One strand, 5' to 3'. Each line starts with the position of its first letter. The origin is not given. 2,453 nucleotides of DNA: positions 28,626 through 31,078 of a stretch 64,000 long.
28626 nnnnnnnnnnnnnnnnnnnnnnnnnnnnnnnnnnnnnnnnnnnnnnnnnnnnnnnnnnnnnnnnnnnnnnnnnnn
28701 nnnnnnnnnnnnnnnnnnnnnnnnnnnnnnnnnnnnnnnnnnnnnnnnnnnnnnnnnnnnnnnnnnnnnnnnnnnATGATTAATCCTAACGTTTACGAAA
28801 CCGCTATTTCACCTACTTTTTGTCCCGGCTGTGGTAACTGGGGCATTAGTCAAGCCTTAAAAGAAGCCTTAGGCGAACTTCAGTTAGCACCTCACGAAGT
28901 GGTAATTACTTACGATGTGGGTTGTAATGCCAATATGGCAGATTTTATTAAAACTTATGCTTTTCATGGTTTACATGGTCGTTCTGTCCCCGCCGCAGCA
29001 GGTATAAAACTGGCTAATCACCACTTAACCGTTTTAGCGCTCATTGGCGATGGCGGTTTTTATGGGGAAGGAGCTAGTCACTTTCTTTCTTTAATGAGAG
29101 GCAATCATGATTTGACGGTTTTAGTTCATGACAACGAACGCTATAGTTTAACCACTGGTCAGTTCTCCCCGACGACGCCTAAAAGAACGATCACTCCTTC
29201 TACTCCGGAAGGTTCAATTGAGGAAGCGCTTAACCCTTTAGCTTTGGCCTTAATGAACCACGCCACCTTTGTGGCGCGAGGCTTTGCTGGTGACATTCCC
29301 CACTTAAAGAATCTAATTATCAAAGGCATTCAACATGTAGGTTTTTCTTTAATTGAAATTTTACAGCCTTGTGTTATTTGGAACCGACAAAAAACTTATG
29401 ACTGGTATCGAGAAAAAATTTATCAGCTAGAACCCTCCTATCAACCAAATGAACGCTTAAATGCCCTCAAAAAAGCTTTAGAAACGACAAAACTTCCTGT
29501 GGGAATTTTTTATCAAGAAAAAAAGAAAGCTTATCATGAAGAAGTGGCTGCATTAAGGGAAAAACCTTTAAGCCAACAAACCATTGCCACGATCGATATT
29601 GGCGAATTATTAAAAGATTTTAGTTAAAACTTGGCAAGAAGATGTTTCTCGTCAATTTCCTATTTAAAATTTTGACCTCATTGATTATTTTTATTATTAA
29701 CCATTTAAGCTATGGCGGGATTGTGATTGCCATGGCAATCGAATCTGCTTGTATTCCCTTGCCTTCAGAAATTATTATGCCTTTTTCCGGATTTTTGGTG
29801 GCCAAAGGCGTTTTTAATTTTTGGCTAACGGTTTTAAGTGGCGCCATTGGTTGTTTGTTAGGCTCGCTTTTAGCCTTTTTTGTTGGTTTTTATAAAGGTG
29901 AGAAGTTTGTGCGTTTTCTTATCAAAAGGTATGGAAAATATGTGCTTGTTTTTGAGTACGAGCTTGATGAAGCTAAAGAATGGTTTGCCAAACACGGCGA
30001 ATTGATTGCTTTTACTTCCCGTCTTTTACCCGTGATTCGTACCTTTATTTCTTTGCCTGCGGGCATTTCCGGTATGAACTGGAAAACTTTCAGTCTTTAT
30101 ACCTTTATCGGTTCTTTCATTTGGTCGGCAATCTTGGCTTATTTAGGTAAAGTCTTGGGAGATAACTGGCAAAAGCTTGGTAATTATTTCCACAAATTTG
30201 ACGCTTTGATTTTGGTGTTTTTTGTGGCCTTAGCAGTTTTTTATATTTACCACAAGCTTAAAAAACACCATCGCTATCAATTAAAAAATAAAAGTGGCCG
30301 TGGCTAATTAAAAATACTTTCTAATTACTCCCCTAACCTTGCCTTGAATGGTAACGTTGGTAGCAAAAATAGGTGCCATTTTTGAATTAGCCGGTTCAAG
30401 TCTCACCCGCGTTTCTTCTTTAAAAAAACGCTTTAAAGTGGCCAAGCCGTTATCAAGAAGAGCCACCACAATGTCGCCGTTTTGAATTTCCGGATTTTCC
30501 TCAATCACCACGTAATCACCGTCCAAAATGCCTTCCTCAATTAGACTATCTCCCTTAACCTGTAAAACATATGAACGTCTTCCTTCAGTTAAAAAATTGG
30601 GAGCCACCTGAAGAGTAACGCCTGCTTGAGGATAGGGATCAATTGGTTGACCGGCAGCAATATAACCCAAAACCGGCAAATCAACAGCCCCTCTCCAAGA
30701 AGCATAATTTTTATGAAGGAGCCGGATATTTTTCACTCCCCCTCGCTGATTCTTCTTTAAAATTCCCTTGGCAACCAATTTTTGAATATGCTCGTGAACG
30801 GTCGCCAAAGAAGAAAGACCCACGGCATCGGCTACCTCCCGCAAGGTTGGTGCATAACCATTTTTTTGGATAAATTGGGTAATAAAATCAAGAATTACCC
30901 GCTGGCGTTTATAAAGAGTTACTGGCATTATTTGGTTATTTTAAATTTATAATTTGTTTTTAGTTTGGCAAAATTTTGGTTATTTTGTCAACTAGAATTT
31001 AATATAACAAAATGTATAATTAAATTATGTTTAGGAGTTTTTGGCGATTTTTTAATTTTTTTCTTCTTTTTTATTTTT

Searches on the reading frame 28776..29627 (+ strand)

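Call 75: search_protein_families(library=pfam, proteins=[window:28776-29627:+], max_evalue=0.001)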
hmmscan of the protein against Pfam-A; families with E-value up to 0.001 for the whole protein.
window:28776-29627:+ (283 aa): 2 families
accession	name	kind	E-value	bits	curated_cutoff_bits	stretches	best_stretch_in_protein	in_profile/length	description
PF02775.26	TPP_enzyme_C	-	2.4e-22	79.8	21.9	1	48-195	2-151/151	Thiamine pyrophosphate enzyme, C-terminal TPP binding domain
PF12367.13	PFO_beta_C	-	2.7e-19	69.4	24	1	199-261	1-65/66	Pyruvate ferredoxin oxidoreductase beta subunit C terminal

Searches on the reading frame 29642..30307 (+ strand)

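Call 75: search_protein_families(library=pfam, proteins=[window:29642-30307:+], max_evalue=0.001)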
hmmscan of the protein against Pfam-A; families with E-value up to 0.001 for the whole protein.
window:29642-30307:+ (221 aa): 1 family
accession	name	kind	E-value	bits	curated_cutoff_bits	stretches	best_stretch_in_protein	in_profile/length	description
PF09335.16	VTT_dom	-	1.4e-23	84.1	33.9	1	47-170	2-122/123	VTT domain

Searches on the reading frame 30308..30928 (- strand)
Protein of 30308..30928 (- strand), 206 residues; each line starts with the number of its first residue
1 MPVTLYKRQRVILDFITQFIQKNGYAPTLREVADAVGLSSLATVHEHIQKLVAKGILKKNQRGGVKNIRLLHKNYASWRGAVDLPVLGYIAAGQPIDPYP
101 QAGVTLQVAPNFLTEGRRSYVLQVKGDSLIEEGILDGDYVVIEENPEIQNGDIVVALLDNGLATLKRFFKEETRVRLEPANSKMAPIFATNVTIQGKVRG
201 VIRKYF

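Call 75: search_protein_families(library=pfam, proteins=[window:30308-30928:-], max_evalue=0.001)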
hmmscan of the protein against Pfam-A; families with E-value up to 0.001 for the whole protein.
window:30308-30928:- (206 aa): 3 families
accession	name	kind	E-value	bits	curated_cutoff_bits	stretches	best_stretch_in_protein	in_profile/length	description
PF00717.28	Peptidase_S24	-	1.3e-27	96.2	23.3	1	85-198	1-115/116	Peptidase S24-like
PF01726.22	LexA_DNA_bind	-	9e-17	61.1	23.7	1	5-59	4-58/65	LexA DNA binding domain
PF13412.12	HTH_24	-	4.3e-06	26.6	21.9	1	19-58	11-48/48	Winged helix-turn-helix DNA-binding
